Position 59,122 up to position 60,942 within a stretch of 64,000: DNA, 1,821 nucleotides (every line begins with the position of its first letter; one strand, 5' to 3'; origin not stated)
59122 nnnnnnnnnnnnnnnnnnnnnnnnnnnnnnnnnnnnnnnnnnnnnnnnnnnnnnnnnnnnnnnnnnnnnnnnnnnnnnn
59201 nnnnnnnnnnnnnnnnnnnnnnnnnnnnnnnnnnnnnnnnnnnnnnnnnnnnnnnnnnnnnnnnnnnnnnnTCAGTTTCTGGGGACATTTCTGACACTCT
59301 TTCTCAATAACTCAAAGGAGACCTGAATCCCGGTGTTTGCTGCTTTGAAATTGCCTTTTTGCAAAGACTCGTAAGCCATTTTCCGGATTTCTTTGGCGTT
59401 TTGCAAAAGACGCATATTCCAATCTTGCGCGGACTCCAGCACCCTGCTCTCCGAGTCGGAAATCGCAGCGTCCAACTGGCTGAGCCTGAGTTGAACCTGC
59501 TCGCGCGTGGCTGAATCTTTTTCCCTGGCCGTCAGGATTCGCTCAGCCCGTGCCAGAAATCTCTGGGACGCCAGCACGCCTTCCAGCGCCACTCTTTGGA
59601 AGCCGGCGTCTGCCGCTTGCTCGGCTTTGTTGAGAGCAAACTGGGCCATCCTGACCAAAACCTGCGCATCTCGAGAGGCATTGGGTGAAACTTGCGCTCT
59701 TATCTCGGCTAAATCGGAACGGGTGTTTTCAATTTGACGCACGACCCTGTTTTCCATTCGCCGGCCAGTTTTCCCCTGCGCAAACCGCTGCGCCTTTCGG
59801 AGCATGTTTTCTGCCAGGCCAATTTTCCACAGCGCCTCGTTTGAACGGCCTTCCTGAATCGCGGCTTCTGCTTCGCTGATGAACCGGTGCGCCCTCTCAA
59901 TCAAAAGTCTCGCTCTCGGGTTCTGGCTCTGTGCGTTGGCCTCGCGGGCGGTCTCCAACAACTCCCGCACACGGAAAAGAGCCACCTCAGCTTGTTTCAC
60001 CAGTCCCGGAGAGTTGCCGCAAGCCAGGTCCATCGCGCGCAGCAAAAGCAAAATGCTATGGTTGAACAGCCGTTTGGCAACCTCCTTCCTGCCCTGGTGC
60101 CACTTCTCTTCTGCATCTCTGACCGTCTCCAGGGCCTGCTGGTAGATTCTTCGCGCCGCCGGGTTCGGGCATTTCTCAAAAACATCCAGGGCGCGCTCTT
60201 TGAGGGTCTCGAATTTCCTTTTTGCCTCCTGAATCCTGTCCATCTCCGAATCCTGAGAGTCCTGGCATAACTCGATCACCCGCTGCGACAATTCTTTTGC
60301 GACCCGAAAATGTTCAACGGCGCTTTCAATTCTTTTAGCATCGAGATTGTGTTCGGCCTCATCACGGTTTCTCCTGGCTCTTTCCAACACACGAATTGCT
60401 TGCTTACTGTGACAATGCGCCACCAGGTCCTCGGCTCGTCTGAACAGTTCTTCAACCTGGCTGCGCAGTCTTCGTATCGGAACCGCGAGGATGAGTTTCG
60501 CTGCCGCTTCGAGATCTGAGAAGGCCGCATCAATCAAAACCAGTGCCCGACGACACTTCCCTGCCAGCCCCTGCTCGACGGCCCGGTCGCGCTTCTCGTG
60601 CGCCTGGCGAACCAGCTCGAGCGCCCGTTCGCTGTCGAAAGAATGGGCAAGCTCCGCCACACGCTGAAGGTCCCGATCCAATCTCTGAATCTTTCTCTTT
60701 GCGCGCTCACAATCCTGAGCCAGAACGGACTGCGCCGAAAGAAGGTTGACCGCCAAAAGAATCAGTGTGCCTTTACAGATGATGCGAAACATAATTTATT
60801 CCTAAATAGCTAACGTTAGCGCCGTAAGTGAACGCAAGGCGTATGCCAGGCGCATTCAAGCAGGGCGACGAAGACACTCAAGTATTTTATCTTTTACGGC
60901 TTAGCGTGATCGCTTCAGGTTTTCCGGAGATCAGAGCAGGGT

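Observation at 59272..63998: Sigma-54 two-component module with a candidate sigma-54 promoter in front of a cysteine-punctuated helical secreted protein and a giant T9SS cargo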

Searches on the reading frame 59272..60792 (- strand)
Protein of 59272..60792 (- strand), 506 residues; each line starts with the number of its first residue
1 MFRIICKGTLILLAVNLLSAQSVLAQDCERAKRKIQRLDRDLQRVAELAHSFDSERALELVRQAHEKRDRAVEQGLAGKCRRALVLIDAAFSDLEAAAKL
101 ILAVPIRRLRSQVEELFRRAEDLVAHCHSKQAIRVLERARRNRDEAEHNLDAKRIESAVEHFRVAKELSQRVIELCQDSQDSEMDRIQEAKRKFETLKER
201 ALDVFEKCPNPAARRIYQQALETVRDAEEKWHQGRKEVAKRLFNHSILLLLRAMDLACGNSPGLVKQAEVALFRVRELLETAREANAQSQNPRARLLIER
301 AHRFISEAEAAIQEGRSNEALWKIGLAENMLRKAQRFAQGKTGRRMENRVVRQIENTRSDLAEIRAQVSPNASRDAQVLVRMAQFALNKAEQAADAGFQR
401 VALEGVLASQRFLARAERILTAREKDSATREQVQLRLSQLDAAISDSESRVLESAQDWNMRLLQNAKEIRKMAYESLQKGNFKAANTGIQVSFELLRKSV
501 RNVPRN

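Call 5: search_protein_families(library=pfam, proteins=[window:59272-60792:-], max_evalue=0.01)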
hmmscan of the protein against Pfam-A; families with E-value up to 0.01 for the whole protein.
window:59272-60792:- (506 aa): 2 families
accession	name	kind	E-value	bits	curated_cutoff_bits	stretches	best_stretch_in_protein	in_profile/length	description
PF04212.24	MIT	-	0.0083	16.6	30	0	218-255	2-39/66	MIT (microtubule interacting and transport) domain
PF14346.11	DUF4398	-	0.0097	16.8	27.9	1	260-320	15-74/78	Domain of unknown function (DUF4398)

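Call 13: find_homologous_proteins(query=window:59272-60792:-)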
Query window:59272-60792:- (506 aa): 27 proteins with E <= 0.001 among 8000 candidates.
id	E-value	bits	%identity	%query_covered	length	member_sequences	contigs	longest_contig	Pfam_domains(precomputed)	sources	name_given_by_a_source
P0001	0.0e+0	1044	100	100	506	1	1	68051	-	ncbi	ncbi:MAG: hypothetical protein ACE5IY_01965 [bacterium]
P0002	1.5e-147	511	52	100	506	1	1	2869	-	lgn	-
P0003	4.6e-147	509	52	100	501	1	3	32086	-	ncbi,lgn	-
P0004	6.3e-136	472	50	100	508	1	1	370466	-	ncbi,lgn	-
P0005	2.3e-129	451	48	100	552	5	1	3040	-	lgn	-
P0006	2.9e-127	444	47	100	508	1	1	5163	-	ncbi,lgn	ncbi:MAG: hypothetical protein ACE5NG_04305 [bacterium]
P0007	4.8e-126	440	48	100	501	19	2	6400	-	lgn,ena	-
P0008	5.6e-126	440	47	100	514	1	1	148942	-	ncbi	ncbi:MAG: hypothetical protein ACE5JB_00030 [bacterium]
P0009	2.7e-125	437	47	100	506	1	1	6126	PF04212.25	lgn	-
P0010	4.7e-125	437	48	99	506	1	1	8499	-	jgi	jgi:HEPN domain-containing protein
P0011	3.2e-123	431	46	99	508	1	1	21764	-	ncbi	ncbi:MAG: hypothetical protein ACE5IW_04075 [bacterium]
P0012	4.7e-119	417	47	100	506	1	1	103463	-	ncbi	-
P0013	8.9e-118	413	45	100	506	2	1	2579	-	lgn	-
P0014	9.9e-116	406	46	99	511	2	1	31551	PF05168.20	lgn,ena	-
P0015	9.4e-115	403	45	100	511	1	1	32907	PF05168.20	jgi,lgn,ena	-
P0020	2.0e-110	388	46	99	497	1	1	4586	-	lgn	-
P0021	9.6e-110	386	43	99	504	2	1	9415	-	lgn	-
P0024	5.5e-103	364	46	92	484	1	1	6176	-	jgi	-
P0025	8.1e-103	363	44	99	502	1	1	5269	-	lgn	-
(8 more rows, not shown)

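Call 14: find_encoding_contigs(protein=P0004, flank=8000, max_places=2)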
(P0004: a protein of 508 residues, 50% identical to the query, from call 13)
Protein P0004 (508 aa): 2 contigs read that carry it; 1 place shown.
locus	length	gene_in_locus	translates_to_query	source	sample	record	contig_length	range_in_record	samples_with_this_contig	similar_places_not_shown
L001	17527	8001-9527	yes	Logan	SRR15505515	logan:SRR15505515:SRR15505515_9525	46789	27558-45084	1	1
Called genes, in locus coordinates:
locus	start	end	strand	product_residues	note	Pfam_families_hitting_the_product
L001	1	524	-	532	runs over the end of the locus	-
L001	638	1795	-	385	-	PF13506:Glyco_transf_21, PF00535:Glycos_transf_2, PF10111:Glyco_tranf_2_2 (faint), PF13641:Glyco_tranf_2_3, PF13632:Glyco_trans_2_3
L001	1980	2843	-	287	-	-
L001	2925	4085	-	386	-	PF13506:Glyco_transf_21, PF00535:Glycos_transf_2, PF13641:Glyco_tranf_2_3, PF13632:Glyco_trans_2_3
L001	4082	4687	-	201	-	PF01522:Polysacc_deac_1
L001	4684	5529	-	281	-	PF03706:LPG_synthase_TM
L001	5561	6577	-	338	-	PF04055:Radical_SAM, PF13186:SPASM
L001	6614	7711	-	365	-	PF13506:Glyco_transf_21, PF00535:Glycos_transf_2, PF10111:Glyco_tranf_2_2 (weak), PF13641:Glyco_tranf_2_3, PF13704:Glyco_tranf_2_4 (weak)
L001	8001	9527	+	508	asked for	-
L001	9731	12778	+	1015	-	PF17210:SdrD_B (faint), PF13620:CarboxypepD_reg, PF17802:SpaA (faint), PF13620:CarboxypepD_reg, PF13715:CarbopepD_reg_2 (weak), PF13620:CarboxypepD_reg, PF13860:FlgD_ig, PF18962:Por_Secre_tail (weak), +8 more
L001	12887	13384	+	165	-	PF13801:Metal_resist (weak), PF07813:LTXXQ (weak)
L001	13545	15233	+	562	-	-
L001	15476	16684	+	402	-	PF01842:ACT (weak), PF13291:ACT_4 (faint), PF13740:ACT_6, PF00702:Hydrolase, PF06888:Put_Phosphatase (faint), PF12710:HAD, PF08282:Hydrolase_3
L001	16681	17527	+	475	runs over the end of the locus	PF03841:SelA, PF01212:Beta_elim_lyase (weak), PF01053:Cys_Met_Meta_PP (faint), PF00266:Aminotran_5 (weak)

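Call 15: find_encoding_contigs(protein=P0008, flank=8000, max_places=2)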
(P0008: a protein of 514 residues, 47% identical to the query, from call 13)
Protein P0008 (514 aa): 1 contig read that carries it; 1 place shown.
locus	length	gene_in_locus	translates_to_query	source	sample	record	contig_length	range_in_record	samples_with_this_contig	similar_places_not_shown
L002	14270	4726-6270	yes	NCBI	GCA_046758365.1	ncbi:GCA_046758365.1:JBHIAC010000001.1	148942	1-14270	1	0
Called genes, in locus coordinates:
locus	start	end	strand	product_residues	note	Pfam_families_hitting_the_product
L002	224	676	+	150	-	PF04343:DUF488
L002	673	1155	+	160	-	PF05991:NYN_YacP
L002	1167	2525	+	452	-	PF00512:HisKA, PF02518:HATPase_c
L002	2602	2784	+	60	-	-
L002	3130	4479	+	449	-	PF00072:Response_reg, PF07724:AAA_2 (faint), PF00158:Sigma54_activat, PF14532:Sigma54_activ_2, PF00004:AAA (weak), PF07728:AAA_5 (weak), PF25601:AAA_lid_14, PF02954:HTH_8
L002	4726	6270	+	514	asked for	-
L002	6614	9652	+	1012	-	PF02368:Big_2 (weak), PF14686:fn3_3 (faint), PF17210:SdrD_B (faint), PF17802:SpaA (faint), PF13620:CarboxypepD_reg, PF13620:CarboxypepD_reg, PF13715:CarbopepD_reg_2, PF13860:FlgD_ig, +5 more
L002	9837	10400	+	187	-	PF13801:Metal_resist, PF07813:LTXXQ (weak)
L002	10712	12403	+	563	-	-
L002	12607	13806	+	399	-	PF01842:ACT (weak), PF13291:ACT_4 (faint), PF01842:ACT (weak), PF13740:ACT_6 (weak), PF00702:Hydrolase, PF06888:Put_Phosphatase (weak), PF12710:HAD, PF08282:Hydrolase_3, +1 more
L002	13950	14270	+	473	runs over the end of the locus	PF12390:Se-cys_synth_N (weak), PF03841:SelA, PF01053:Cys_Met_Meta_PP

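Call 16: find_encoding_contigs(protein=P0012, flank=8000, max_places=2)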
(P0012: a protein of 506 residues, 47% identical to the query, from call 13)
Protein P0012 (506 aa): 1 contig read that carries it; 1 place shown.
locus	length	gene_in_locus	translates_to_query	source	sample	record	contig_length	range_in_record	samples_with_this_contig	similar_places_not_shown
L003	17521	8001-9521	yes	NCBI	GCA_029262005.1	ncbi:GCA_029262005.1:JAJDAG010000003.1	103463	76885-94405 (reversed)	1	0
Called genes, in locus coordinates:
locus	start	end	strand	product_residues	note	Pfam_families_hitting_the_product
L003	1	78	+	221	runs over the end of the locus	PF04337:DUF480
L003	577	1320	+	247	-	PF03767:Acid_phosphat_B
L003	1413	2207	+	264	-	PF01678:DAP_epimerase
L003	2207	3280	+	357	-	PF01075:Glyco_transf_9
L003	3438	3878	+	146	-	PF04343:DUF488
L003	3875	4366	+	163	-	PF05991:NYN_YacP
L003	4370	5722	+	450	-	PF00512:HisKA, PF02518:HATPase_c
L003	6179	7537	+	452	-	PF00072:Response_reg, PF00158:Sigma54_activat, PF01078:Mg_chelatase (faint), PF14532:Sigma54_activ_2, PF07728:AAA_5, PF25601:AAA_lid_14, PF02954:HTH_8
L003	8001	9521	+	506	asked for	-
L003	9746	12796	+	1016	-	PF10670:DUF4198 (faint), PF13620:CarboxypepD_reg (weak), PF17802:SpaA (faint), PF13620:CarboxypepD_reg, PF13715:CarbopepD_reg_2 (weak), PF17210:SdrD_B (weak), PF13860:FlgD_ig, PF18962:Por_Secre_tail (weak), +7 more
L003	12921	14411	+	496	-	PF08811:DUF1800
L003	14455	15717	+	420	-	PF07394:DUF1501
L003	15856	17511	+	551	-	-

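Call 19: find_related_loci(query=A1, collection=genome_contigs, flank=10000)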
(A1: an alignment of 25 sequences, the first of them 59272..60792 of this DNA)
Query A1 (506 aa) in genome_contigs; peptide patterns used: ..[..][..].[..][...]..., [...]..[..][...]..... (x = any residue, [..] = any of these).
41 stretches matched a pattern; 14 encode a relative of the query (tblastn E <= 1e-3); 13 distinct loci.
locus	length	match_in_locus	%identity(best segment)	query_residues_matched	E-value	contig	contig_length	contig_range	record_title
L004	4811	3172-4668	52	1-504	2e-150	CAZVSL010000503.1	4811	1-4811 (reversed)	MAG TPA_asm: uncultured Calditrichaceae bacterium isolate SRP141376_co1_187 genome assembly, contig: NODE_28153_length_4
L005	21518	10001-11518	50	1-506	2e-138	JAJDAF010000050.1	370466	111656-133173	MAG: candidate division KSB1 bacterium isolate OFTM356 OFTM356_49, whole genome shotgun sequence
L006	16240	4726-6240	47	1-506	2e-136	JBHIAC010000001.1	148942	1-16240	MAG: bacterium isolate K_3_bin.3 NODE_4_length_148942_cov_10.392109, whole genome shotgun sequence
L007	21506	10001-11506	47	1-502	2e-132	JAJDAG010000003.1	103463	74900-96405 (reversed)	MAG: candidate division KSB1 bacterium isolate OFTM72 OFTM72_2, whole genome shotgun sequence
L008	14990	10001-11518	45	1-506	4e-130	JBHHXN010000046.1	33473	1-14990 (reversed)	MAG: bacterium isolate D_1_bin.48 NODE_244_length_33473_cov_12.873362, whole genome shotgun sequence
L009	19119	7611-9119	46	1-503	3e-127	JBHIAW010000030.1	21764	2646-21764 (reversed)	MAG: bacterium isolate K_2_bin.52 NODE_1010_length_21764_cov_10.346584, whole genome shotgun sequence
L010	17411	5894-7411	39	1-506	1e-115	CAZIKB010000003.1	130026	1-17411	MAG TPA_asm: uncultured Cytophagia bacterium isolate binchicken_co121_9 genome assembly, contig: NODE_25_length_130026_c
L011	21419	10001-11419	42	35-505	2e-112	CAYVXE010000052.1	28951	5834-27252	MAG TPA_asm: uncultured Calditrichaceae bacterium isolate binchicken_co253_176 genome assembly, contig: NODE_706_length_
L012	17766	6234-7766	44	1-506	8e-119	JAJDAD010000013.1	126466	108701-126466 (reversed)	MAG: candidate division KSB1 bacterium isolate OFTM153 OFTM153_12, whole genome shotgun sequence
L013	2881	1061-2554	37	1-503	2e-76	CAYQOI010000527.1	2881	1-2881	MAG TPA_asm: uncultured Cytophagia bacterium isolate SRP162660_co2_222 genome assembly, contig: NODE_37390_length_2881_c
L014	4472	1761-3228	39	1-505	7e-82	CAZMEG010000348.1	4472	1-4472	MAG TPA_asm: uncultured Cytophagia bacterium isolate SRP162660_co1_270 genome assembly, contig: NODE_27357_length_4472_c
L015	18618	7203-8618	43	35-506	1e-115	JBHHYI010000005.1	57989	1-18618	MAG: bacterium isolate Maj_2_bin.63 NODE_137_length_57989_cov_24.440277, whole genome shotgun sequence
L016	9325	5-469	57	352-506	4e-54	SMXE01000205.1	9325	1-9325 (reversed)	MAG: Caldithrix sp. isolate CR04bin15 k141_1643322, whole genome shotgun sequence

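Call 31: predict_structure(alignment_id=A1)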
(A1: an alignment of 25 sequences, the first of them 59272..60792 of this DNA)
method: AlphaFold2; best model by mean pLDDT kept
length: 506 residues; sequences in the alignment: 25
mean_pLDDT: 85.6   pTM: 0.38
mean pLDDT of the five models: 85.6, 85.3, 83.5, 83.2, 82.1
residues with pLDDT >= 90: 209; 70-90: 258; 50-70: 32; < 50: 7
segments of 3 or more residues with pLDDT < 50: 341-344
pLDDT, mean of each block of 10 residues (from residue 1): 77 72 74 89 86 86 94 87 89 85 82 91 78 93 92 81 94 75 68 87 80 90 92 84 91 80 82 92 83 88 93 87 90 79 62 90 83 88 96 88 94 91 73 93 90 80 94 94 94 92 66
secondary structure, 60 per line:
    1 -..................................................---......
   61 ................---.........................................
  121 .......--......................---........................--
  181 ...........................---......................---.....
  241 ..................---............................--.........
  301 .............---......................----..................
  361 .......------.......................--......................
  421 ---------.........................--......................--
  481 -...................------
elements in order: H2-51 H55-76 H80-127 H130-151 H155-178 H181-207 H211-232 H236-258 H262-289 H292-313 H317-338 H343-367 H374-396 H399-420 H430-454 H457-478 H482-500
